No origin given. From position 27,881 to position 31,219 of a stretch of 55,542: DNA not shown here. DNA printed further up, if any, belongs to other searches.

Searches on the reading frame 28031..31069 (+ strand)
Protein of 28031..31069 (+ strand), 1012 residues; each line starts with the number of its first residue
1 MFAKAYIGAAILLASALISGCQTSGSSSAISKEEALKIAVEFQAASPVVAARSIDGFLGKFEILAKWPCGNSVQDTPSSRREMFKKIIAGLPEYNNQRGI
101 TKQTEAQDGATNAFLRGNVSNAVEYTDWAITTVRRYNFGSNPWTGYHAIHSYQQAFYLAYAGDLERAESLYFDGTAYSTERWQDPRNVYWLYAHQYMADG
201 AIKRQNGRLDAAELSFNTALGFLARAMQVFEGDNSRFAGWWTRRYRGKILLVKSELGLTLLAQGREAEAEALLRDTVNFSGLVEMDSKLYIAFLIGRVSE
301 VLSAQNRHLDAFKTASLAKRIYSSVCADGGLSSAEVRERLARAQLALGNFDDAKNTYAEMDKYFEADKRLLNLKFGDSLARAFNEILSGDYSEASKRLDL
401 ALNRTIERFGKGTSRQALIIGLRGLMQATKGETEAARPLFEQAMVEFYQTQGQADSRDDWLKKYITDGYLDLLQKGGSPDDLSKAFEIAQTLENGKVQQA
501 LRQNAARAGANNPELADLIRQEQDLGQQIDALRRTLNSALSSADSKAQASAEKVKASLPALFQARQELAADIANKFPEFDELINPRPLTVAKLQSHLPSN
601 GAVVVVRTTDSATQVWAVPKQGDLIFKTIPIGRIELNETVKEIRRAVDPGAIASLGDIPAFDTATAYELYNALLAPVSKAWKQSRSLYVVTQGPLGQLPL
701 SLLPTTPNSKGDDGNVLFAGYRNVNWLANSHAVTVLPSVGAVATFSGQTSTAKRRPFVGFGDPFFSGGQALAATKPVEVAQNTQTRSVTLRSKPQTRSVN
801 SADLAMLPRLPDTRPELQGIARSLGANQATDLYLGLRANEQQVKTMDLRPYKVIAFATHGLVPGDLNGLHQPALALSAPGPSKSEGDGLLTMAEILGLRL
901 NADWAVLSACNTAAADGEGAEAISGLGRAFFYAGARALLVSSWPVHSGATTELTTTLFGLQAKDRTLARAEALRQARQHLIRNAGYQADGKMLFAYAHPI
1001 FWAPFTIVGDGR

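Call 28: search_protein_families(library=pfam, proteins=[window:28031-31069:+], max_evalue=0.00001)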
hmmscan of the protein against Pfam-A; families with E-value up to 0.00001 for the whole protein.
window:28031-31069:+ (1012 aa): 2 families
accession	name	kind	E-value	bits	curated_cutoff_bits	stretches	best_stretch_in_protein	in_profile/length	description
PF12770.12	CHAT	-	3.9e-49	168.1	24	1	664-1010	2-289/289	CHAT domain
PF13424.12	TPR_12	-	7.3e-07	29.7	30.1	0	297-358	8-69/77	Tetratricopeptide repeat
